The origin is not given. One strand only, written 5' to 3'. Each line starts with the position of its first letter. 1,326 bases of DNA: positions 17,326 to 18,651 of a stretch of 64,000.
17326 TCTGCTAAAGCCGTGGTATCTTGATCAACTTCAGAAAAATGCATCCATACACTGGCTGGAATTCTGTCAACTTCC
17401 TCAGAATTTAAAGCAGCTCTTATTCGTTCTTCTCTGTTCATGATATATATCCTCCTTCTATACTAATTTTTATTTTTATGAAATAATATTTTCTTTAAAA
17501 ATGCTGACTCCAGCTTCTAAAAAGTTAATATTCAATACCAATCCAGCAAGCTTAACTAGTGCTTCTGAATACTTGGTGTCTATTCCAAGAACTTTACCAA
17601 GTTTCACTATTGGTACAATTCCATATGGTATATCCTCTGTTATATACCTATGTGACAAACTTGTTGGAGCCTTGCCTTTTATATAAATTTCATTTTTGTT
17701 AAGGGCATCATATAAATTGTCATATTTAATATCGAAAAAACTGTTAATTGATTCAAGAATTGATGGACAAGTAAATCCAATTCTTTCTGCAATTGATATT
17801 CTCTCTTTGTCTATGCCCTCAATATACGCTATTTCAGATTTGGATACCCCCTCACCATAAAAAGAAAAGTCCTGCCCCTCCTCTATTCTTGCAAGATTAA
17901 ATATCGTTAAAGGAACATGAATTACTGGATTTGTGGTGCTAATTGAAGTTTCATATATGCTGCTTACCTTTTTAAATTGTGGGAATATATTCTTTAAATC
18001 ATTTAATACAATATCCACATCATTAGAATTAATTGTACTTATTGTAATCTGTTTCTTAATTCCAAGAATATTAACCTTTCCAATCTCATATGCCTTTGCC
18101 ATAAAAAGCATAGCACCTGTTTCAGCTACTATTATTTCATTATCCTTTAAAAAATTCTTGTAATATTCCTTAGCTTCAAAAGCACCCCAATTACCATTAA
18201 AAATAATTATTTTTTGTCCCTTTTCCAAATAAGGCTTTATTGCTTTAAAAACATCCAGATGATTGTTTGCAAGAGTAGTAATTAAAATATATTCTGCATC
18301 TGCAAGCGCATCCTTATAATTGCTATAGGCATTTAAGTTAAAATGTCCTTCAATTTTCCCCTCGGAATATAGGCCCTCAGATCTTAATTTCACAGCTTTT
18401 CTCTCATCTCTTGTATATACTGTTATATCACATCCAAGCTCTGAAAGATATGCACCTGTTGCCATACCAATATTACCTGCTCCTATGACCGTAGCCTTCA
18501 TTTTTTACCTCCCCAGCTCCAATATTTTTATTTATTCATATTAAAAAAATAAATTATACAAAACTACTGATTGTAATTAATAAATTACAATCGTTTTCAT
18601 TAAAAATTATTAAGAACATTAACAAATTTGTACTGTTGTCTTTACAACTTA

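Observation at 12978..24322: Candidate undescribed cysteine-conjugate (opine-like) uptake and catabolism system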

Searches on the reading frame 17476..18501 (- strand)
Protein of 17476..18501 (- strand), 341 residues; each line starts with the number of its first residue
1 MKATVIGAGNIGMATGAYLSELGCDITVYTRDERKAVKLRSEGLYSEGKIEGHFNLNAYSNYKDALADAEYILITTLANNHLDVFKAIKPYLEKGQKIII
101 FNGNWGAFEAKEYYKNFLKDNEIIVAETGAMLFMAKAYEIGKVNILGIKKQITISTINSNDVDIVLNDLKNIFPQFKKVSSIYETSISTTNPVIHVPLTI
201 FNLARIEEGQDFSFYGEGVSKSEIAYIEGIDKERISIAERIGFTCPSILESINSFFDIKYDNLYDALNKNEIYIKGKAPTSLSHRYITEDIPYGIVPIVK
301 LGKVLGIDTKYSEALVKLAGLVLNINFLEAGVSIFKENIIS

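Call 3: search_protein_families(library=pfam, proteins=[window:17476-18501:-])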
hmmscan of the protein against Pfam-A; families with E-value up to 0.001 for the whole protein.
window:17476-18501:- (341 aa): 9 families
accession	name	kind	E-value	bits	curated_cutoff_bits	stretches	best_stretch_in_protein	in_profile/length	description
PF02317.23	Octopine_DH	-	4.8e-40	137.4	30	1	179-321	2-148/150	NAD/NADP octopine/nopaline dehydrogenase, alpha-helical domain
PF02558.23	ApbA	-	7e-12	45.6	22.2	1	4-154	2-145/150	Ketopantoate reductase PanE/ApbA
PF01210.29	NAD_Gly3P_dh_N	-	4e-08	33.8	23.1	1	3-100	2-101/158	NAD-dependent glycerol-3-phosphate dehydrogenase N-terminus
PF03446.21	NAD_binding_2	-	9.4e-06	26.2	21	1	4-116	3-106/161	NAD binding domain of 6-phosphogluconate dehydrogenase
PF01488.26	Shikimate_DH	-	4e-05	24.2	24.3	1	2-93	14-100/138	Shikimate / quinate 5-dehydrogenase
PF03721.20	UDPG_MGDP_dh_N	-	6.7e-05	23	27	1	1-45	1-45/187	UDP-glucose/GDP-mannose dehydrogenase family, NAD binding domain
PF03807.23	F420_oxidored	-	0.00011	23.1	21.6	1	4-99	3-89/94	NADP oxidoreductase coenzyme F420-dependent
PF01266.30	DAO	-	0.00031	20.8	27.9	0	4-34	3-33/353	FAD dependent oxidoreductase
PF00070.33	Pyr_redox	-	0.00041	21.2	22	1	2-33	1-32/82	Pyridine nucleotide-disulphide oxidoreductase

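Call 4: search_protein_families(library=ncbifam, proteins=[window:17476-18501:-])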
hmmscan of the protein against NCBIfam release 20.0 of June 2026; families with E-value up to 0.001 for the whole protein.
window:17476-18501:- (341 aa): 17 families
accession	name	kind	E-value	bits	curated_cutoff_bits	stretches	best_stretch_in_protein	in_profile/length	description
TIGR00745.1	apbA_panE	subfamily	4.8e-11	42.5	141.35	1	3-103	2-104/305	2-dehydropantoate 2-reductase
NF005089.0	PRK06522.1-4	subfamily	1.2e-07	31.4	223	1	1-99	1-98/326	2-dehydropantoate 2-reductase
NF004887.0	PRK06249.1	equivalog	3.3e-07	29.8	360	1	2-103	7-108/316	putative 2-dehydropantoate 2-reductase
NF005093.0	PRK06522.2-4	equivalog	5.7e-07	29.2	308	1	1-103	4-105/304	2-dehydropantoate 2-reductase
NF000942.0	PRK00094.1-4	subfamily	6.1e-07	28.9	257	1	2-100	4-104/334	NAD(P)H-dependent glycerol-3-phosphate dehydrogenase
NF005088.0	PRK06522.1-2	subfamily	1.6e-06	27.4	371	1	1-159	1-152/308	2-dehydropantoate 2-reductase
NF000944.0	PRK00094.2-2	equivalog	2.1e-06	26.8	603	1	1-98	21-119/371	NAD(P)H-dependent glycerol-3-phosphate dehydrogenase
NF005087.0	PRK06522.1-1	equivalog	2.7e-06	26.7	351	1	1-113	1-108/296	2-dehydropantoate 2-reductase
NF009543.0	PRK12921.1-5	equivalog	5.1e-06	25.9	339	1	1-117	1-117/305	oxidoreductase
NF000939.0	PRK00094.1-1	equivalog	5.7e-06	25.6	473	1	3-99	8-106/339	NAD(P)H-dependent glycerol-3-phosphate dehydrogenase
NF006083.0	PRK08229.1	equivalog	7.8e-06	25.1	371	1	2-102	4-107/341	2-dehydropantoate 2-reductase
NF005094.0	PRK06522.2-5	equivalog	1.4e-05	24.6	382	1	1-103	1-103/307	2-dehydropantoate 2-reductase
NF005092.1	PRK06522.2-3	equivalog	2.9e-05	23.4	500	1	1-119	1-117/296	2-dehydropantoate 2-reductase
NF000941.0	PRK00094.1-3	equivalog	5.4e-05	22.6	423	1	2-99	3-102/336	NAD(P)H-dependent glycerol-3-phosphate dehydrogenase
TIGR03026.1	NDP-sugDHase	subfamily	0.00033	19.5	189.8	1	1-76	1-84/413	nucleotide sugar dehydrogenase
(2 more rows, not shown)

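Call 17: find_homologous_proteins(query=window:17476-18501:-)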
Query window:17476-18501:- (341 aa): 199 proteins with E <= 0.001 among 2871 candidates; the best 120 are listed.
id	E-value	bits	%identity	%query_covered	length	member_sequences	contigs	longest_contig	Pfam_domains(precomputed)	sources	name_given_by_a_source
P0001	8.6e-218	740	100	100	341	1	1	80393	PF02317.24,PF02558.23,PF03446.22,PF01210.30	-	-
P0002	1.7e-180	617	81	99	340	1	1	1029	PF02317.24,PF02558.23,PF03446.22,PF01210.30,PF01488.27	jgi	jgi:opine dehydrogenase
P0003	2.1e-178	610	81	100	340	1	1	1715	PF02317.24,PF02558.23,PF03446.22,PF01210.30,PF03807.24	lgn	-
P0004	5.6e-171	586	75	100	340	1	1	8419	PF02317.24,PF01266.31,PF02558.23,PF03446.22,PF01210.30,PF03721.21,PF01488.27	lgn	-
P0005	4.6e-158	544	72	99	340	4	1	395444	PF02317.24,PF02558.23,PF03446.22,PF01210.30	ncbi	ncbi:MAG: NAD/NADP octopine/nopaline dehydrogenase family protein [Clostridiaceae bacterium]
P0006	1.7e-148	512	66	100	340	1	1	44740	PF02317.24,PF02558.23,PF03446.22,PF01210.30,PF01488.27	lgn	-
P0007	5.7e-122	425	78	71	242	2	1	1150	PF02317.24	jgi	jgi:opine dehydrogenase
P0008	1.2e-99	352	50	98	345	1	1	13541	PF02317.24,PF02558.23,PF01210.30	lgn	-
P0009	4.1e-98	347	47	99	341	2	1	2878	PF02317.24,PF02558.23,PF01210.30,PF03807.24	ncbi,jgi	jgi:opine dehydrogenase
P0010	3.9e-97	343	47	99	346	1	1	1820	PF02317.24,PF02558.23,PF01210.30,PF03807.24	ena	-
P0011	6.1e-96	339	47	99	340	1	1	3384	PF02317.24,PF02558.23,PF01210.30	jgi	-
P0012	9.1e-96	339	46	99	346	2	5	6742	PF02317.24,PF02558.23,PF01210.30,PF03807.24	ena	-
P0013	2.3e-95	338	46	99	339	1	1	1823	PF02317.24,PF02558.23,PF01210.30,PF03807.24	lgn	-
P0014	2.5e-93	331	50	94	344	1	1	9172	PF02317.24,PF02558.23,PF03446.22,PF01210.30,PF03807.24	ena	-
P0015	6.2e-93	330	48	93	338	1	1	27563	PF02317.24,PF02558.23,PF01210.30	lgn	-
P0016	2.2e-91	324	45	99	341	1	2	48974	PF02317.24,PF02558.23,PF01210.30,PF03807.24,PF07991.19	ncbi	-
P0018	1.0e-89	319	46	97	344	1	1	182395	PF02317.24,PF02558.23,PF01210.30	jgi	jgi:opine dehydrogenase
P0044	4.3e-81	291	43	97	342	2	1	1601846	PF02317.24,PF02558.23,PF03446.22,PF01210.30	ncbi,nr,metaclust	ncbi:NAD/nadp octopine/nopaline dehydrogenase [Peptoniphilus sp. ING2-D1G]|nr:NAD/nadp octopine/nopa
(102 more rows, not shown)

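Call 19: find_encoding_contigs(protein=P0005, flank=10000, max_places=2)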
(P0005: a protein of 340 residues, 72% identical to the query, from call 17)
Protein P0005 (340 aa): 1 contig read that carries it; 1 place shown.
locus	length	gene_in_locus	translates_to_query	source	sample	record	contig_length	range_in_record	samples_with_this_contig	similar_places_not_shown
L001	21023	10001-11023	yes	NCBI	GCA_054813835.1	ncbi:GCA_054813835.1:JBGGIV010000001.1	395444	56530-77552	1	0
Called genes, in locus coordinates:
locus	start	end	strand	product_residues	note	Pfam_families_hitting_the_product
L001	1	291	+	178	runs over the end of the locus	PF01558:POR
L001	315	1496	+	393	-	PF00155:Aminotran_1_2, PF12897:Asp_aminotransf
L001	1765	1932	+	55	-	-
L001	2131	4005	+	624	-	-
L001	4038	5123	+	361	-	PF00365:PFK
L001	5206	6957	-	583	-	PF02730:AFOR_N, PF01314:AFOR_C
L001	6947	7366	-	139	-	PF13484:Fer4_16 (faint), PF12797:Fer4_2 (faint), PF13183:Fer4_8 (weak), PF14697:Fer4_21 (faint), PF00037:Fer4 (faint), PF13237:Fer4_10 (weak), PF12838:Fer4_7 (weak), PF13187:Fer4_9 (weak), +3 more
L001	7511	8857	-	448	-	PF01554:MatE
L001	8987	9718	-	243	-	PF00392:GntR, PF07702:UTRA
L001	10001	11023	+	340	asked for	PF01210:NAD_Gly3P_dh_N, PF02558:ApbA, PF03446:NAD_binding_2 (faint), PF02317:Octopine_DH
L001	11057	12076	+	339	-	PF01208:URO-D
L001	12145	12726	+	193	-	PF09605:Trep_Strep (weak)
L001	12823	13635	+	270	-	PF02361:CbiQ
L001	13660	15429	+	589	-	PF03193:RsgA_GTPase (faint), PF00005:ABC_tran, PF01078:Mg_chelatase (faint), PF13175:AAA_15 (faint), PF13191:AAA_16 (faint), PF00005:ABC_tran, PF02463:SMC_N, PF13304:AAA_21, +4 more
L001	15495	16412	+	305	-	PF01545:Cation_efflux, PF16916:ZT_dimer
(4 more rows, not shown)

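Call 20: find_encoding_contigs(protein=P0006, flank=10000, max_places=2)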
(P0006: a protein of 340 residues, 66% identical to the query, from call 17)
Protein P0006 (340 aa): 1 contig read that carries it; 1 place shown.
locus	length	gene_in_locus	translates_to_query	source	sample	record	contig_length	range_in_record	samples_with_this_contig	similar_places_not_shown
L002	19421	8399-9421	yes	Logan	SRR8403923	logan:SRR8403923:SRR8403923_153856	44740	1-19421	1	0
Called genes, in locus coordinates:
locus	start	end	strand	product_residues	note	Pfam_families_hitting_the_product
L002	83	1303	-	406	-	PF16491:Peptidase_M48_N, PF05569:Peptidase_M56 (weak), PF01435:Peptidase_M48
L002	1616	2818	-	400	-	PF07690:MFS_1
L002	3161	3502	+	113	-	PF07343:DUF1475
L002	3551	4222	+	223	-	PF11361:DUF3159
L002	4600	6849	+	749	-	PF05547:Peptidase_M6, PF20773:InhA-like_MAM, PF20774:InhA-like_VEG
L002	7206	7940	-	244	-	PF00392:GntR, PF07702:UTRA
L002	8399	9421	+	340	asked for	PF01210:NAD_Gly3P_dh_N, PF01488:Shikimate_DH (faint), PF02558:ApbA, PF03446:NAD_binding_2 (weak), PF02317:Octopine_DH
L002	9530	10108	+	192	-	PF09605:Trep_Strep (weak)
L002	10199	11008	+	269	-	PF02361:CbiQ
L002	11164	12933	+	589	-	PF00931:NB-ARC (faint), PF01078:Mg_chelatase (faint), PF03193:RsgA_GTPase (faint), PF20720:nSTAND3 (faint), PF00005:ABC_tran, PF00005:ABC_tran, PF02463:SMC_N, PF13304:AAA_21 (weak), +4 more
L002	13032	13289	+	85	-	-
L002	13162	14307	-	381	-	-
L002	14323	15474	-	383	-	-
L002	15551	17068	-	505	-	PF00672:HAMP (weak), PF00512:HisKA, PF02518:HATPase_c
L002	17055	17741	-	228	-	PF00072:Response_reg, PF00486:Trans_reg_C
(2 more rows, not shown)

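Call 21: find_encoding_contigs(protein=P0016, flank=8000, max_places=1)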
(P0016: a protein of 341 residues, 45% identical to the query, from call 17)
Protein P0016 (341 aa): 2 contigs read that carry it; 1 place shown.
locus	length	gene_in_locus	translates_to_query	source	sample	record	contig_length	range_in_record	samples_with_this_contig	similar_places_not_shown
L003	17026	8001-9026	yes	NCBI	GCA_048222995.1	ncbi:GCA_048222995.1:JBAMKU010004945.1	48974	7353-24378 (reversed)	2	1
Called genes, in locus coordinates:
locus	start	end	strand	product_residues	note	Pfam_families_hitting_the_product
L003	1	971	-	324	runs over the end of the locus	PF14249:Tocopherol_cycl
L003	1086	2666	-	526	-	PF00890:FAD_binding_2 (weak), PF01266:DAO, PF01593:Amino_oxidase, PF03486:HI0933_like (faint), PF07992:Pyr_redox_2 (faint), PF12831:FAD_oxidored, PF13450:NAD_binding_8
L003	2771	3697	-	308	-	PF00106:adh_short, PF08659:KR, PF13561:adh_short_C2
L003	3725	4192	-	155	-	PF10184:DUF2358, PF12680:SnoaL_2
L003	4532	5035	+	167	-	-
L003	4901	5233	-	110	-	PF02583:Trns_repr_metal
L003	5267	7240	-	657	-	PF00122:E1-E2_ATPase, PF00702:Hydrolase, PF08282:Hydrolase_3 (faint)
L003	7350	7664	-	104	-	PF02311:AraC_binding, PF07883:Cupin_2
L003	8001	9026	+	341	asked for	PF01210:NAD_Gly3P_dh_N, PF02558:ApbA, PF03807:F420_oxidored (weak), PF07991:KARI_N (weak), PF02317:Octopine_DH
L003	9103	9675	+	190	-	-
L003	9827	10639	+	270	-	PF02361:CbiQ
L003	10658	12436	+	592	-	PF13476:AAA_23 (faint), PF13555:AAA_29 (faint), PF00005:ABC_tran, PF01078:Mg_chelatase (faint), PF03205:MobB (faint), PF00005:ABC_tran, PF02463:SMC_N, PF13304:AAA_21 (weak), +4 more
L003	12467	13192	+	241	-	PF00392:GntR, PF13545:HTH_Crp_2 (weak), PF07702:UTRA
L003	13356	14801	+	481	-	PF01545:Cation_efflux, PF16916:ZT_dimer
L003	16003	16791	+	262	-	PF01975:SurE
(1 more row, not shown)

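Call 22: find_encoding_contigs(protein=P0018, flank=8000, max_places=1)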
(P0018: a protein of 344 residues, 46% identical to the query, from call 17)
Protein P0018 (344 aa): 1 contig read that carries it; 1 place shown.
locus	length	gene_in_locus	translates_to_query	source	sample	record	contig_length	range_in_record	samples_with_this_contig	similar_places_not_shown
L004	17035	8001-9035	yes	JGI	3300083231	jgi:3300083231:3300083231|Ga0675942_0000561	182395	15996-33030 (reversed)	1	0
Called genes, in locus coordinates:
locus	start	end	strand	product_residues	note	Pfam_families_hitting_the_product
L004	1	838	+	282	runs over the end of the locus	PF00528:BPD_transp_1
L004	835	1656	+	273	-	PF00528:BPD_transp_1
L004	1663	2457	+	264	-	PF01418:HTH_6, PF01380:SIS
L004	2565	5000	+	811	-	PF03636:Glyco_hydro_65N, PF03632:Glyco_hydro_65m, PF03633:Glyco_hydro_65C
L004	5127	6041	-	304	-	PF08448:PAS_4 (weak), PF13426:PAS_9 (faint), PF07568:HisKA_2, PF13581:HATPase_c_2, PF02518:HATPase_c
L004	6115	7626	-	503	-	PF00072:Response_reg, PF10114:PocR, PF00989:PAS (weak), PF13188:PAS_8 (weak), PF13426:PAS_9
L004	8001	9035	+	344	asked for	PF01210:NAD_Gly3P_dh_N, PF02558:ApbA, PF02317:Octopine_DH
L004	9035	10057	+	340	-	PF01208:URO-D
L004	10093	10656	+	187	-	-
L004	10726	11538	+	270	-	PF02361:CbiQ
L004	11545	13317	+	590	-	PF03193:RsgA_GTPase (faint), PF00005:ABC_tran, PF00931:NB-ARC (faint), PF01078:Mg_chelatase (faint), PF13191:AAA_16 (faint), PF00005:ABC_tran, PF02463:SMC_N, PF13304:AAA_21, +5 more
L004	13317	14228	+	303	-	PF01545:Cation_efflux, PF16916:ZT_dimer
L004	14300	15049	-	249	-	PF00392:GntR, PF07702:UTRA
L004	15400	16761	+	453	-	PF01554:MatE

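Call 23: find_encoding_contigs(protein=P0044, flank=8000, max_places=1)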
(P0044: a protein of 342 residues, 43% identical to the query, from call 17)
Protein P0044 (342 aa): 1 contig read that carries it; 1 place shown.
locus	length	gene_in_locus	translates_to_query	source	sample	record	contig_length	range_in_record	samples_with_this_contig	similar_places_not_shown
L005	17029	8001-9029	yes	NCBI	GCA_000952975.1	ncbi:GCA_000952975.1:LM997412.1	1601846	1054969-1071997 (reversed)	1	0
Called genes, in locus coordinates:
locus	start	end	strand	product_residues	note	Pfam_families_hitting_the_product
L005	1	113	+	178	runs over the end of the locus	PF00347:Ribosomal_L6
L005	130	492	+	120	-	PF00861:Ribosomal_L18p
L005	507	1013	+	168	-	PF00333:Ribosomal_S5, PF03719:Ribosomal_S5_C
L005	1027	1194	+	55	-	PF00327:Ribosomal_L30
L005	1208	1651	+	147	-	PF00828:Ribosomal_L27A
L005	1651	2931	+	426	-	PF00344:SecY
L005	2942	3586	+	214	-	PF00406:ADK, PF13207:AAA_17, PF05191:ADK_lid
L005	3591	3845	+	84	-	-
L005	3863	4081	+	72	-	PF01176:eIF-1a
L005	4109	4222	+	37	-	PF00444:Ribosomal_L36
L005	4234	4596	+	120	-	PF00416:Ribosomal_S13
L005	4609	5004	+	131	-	PF00411:Ribosomal_S11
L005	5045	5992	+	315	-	PF01193:RNA_pol_L, PF01000:RNA_pol_A_bac, PF03118:RNA_pol_A_CTD, PF26169:HHH_XRCC3_RpoA (weak)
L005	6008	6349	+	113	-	PF01196:Ribosomal_L17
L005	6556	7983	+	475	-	PF03606:DcuC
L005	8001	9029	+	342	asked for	PF01210:NAD_Gly3P_dh_N, PF02558:ApbA, PF03446:NAD_binding_2 (weak), PF02317:Octopine_DH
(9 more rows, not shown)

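Call 24: find_encoding_contigs(protein=P0008, flank=8000, max_places=1)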
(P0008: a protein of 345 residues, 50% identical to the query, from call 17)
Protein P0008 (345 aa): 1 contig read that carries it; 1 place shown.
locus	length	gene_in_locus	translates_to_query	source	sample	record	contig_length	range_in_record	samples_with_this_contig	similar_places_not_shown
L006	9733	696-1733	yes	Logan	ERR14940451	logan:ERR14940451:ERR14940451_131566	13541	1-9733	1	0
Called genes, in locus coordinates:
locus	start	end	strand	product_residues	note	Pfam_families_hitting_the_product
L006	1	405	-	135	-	?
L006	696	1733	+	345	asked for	PF01210:NAD_Gly3P_dh_N, PF02558:ApbA, PF02317:Octopine_DH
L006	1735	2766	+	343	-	PF01208:URO-D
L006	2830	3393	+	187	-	PF09605:Trep_Strep (weak)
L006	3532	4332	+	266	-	PF02361:CbiQ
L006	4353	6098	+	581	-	PF00931:NB-ARC (faint), PF01078:Mg_chelatase (faint), PF03193:RsgA_GTPase (faint), PF12775:AAA_7 (faint), PF00005:ABC_tran, PF00005:ABC_tran, PF02463:SMC_N, PF13304:AAA_21, +7 more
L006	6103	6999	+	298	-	PF01545:Cation_efflux, PF16916:ZT_dimer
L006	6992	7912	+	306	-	PF01545:Cation_efflux, PF16916:ZT_dimer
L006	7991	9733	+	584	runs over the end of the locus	PF00266:Aminotran_5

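Call 27: find_related_loci(query=A2, collection=genome_contigs, flank=10000)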
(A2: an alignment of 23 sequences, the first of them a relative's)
Query A2 (341 aa) in genome_contigs; peptide patterns used: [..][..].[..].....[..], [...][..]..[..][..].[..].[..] (x = any residue, [..] = any of these).
49 stretches matched a pattern; 38 encode a relative of the query (tblastn E <= 1e-3); 38 distinct loci.
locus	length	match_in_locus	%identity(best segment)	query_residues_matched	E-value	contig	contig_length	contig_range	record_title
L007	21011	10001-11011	44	1-338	3e-99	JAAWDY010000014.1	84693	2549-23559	MAG: Coprococcus sp. isolate ABMPRH_184_1 k141_268619, whole genome shotgun sequence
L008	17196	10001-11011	43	1-338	8e-97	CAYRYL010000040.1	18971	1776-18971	MAG TPA_asm: uncultured Anaerolineaceae bacterium isolate SRP263991_co5_87 genome assembly, contig: NODE_5702_length_189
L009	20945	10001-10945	46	1-316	7e-96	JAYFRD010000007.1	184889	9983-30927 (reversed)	MAG: Anaerolineaceae bacterium isolate CA_64 c_CA_000000052637, whole genome shotgun sequence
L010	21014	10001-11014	42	1-339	2e-93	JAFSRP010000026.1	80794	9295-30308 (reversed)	MAG: Lachnospiraceae bacterium isolate RGIG3410 Goat_Reticulum.Co__c966804, whole genome shotgun sequence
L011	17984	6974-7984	41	1-338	2e-92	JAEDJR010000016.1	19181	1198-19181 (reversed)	MAG: Oscillospiraceae bacterium isolate MAG193 NODE_2418_length_19181_cov_13.844609, whole genome shotgun sequence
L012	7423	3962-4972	42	1-338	8e-91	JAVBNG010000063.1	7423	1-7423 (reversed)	MAG: Oscillospiraceae bacterium isolate EPI_MAG_00073 c_000001363018, whole genome shotgun sequence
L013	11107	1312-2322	42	1-338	4e-90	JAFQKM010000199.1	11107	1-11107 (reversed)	MAG: Clostridia bacterium isolate RGIG1902 Goat_Cecum.Co__c1826508, whole genome shotgun sequence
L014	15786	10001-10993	42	1-332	8e-90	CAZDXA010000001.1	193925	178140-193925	MAG TPA_asm: uncultured Synergistaceae bacterium isolate binchicken_co353_522 genome assembly, contig: NODE_30_length_19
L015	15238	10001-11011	42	1-338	3e-89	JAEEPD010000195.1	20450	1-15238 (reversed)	MAG: Bacillota bacterium isolate Tb.RUG.302 NODE_4558417_length_20450_cov_0.884564, whole genome shotgun sequence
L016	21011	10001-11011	43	1-338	2e-93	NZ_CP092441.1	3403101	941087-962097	Chakrabartyella piscis strain BP5G chromosome, complete genome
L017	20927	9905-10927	40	1-337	1e-87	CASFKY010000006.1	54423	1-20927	uncultured Oscillospiraceae bacterium isolate CO.O61.metabat-bins.299 genome assembly, contig: CO.O61.metabat-bins.299.f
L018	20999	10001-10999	43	1-333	1e-86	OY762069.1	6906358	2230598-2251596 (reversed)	MAG: uncultured Desulfobacter sp. isolate 00b13672-1c6a-4f01-9bd3-5d9cfdb0d95e genome assembly, chromosome: 1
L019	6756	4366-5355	41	1-331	3e-84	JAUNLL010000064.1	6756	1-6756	MAG: Peptoniphilus sp. isolate S30M_St_21 NODE_3662_length_6756_cov_5.089539, whole genome shotgun sequence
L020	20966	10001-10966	38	4-326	2e-81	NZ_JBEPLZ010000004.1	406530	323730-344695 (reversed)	Enterocloster citroniae strain DSM 19261 Ga0480187_04, whole genome shotgun sequence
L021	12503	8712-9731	38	1-337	8e-81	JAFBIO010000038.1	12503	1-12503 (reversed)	Allofournierella massiliensis strain An912 An912_NODE_38_length_12503_cov_22.721606_pilon, whole genome shotgun sequence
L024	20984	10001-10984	36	1-329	8e-79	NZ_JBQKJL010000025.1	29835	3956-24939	Lawsonibacter sp. LCP25S3_E2 contig00025, whole genome shotgun sequence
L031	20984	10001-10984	38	1-327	5e-72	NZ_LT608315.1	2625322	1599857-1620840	Acidaminococcus massiliensis strain Marseille-P2828, whole genome shotgun sequence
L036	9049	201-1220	41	1-341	2e-88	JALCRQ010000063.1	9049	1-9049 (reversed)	MAG: Oscillibacter sp. isolate UW_MP_OSCL2_1 Ga0455773_003141, whole genome shotgun sequence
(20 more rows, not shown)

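Call 31: search_protein_families(library=pfam, proteins=[L024:3427-4392:+, L024:4461-5498:+, L024:5542-6069:+, L024:6084-7604:+, L024:7641-8627:+, L024:8692-9984:+, L024:9989-11035:+, L024:11060-11857:+, L024:12131-14710:+], max_evalue=0.00001)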
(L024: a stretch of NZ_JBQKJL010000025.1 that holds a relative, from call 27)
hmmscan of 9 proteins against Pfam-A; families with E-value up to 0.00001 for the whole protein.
L024:3427-4392:+ (321 aa): 1 family
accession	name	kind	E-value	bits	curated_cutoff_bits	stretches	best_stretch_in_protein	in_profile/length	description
PF00248.27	Aldo_ket_red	-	2.9e-71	240.3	24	1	15-310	1-291/291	Aldo/keto reductase family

L024:4461-5498:+ (345 aa): 1 family
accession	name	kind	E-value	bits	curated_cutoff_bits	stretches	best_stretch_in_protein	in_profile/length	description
PF03401.19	TctC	-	7.7e-26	91.7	27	1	85-326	16-256/274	Tripartite tricarboxylate transporter family receptor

L024:5542-6069:+ (175 aa): 1 family
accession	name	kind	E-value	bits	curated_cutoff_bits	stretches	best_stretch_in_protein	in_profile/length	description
PF07331.16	TctB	-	1.2e-17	64.8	29.1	1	34-164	2-137/137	Tripartite tricarboxylate transporter TctB family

L024:6084-7604:+ (506 aa): 1 family
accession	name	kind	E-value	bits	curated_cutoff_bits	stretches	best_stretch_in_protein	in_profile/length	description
PF01970.21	TctA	-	5.2e-138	460.6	28.9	1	15-441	1-423/423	Tripartite tricarboxylate transporter TctA family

L024:7641-8627:+ (328 aa): 1 family
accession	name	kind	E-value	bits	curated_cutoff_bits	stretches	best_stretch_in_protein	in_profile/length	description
PF01208.23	URO-D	-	7.8e-34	117.6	23.9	1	5-326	1-344/346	Uroporphyrinogen decarboxylase (URO-D)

L024:8692-9984:+ (430 aa): 1 family
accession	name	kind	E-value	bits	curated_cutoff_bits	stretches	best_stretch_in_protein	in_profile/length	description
PF03313.21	SDH_alpha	-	1.2e-67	228.7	26.4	1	94-425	2-260/260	Serine dehydratase alpha chain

L024:9989-11035:+ (348 aa): 2 families
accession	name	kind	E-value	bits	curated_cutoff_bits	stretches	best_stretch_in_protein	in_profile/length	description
PF02317.23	Octopine_DH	-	5.8e-39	134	30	1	183-320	3-144/150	NAD/NADP octopine/nopaline dehydrogenase, alpha-helical domain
PF02558.23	ApbA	-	3.2e-07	30.5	22.2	1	7-112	1-106/150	Ketopantoate reductase PanE/ApbA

L024:11060-11857:+ (265 aa): 4 families
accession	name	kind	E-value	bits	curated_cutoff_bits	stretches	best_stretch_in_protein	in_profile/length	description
PF13561.12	adh_short_C2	-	1.4e-60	205.2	27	1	17-257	1-235/236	Enoyl-(Acyl carrier protein) reductase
PF00106.31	adh_short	-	1.6e-58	197.8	26.6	1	11-204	1-194/195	short chain dehydrogenase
PF08659.16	KR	-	2.7e-13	50.7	22.6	1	13-166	3-156/180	KR domain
PF23441.1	SDR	-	2.3e-08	34.2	27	1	12-194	9-196/258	SDR-like rossmann domain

L024:12131-14710:+ (859 aa): 1 family
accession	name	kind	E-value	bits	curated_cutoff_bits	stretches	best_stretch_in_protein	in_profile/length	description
PF00395.25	SLH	-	3.6e-14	52.9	20.8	1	697-737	1-41/44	S-layer homology domain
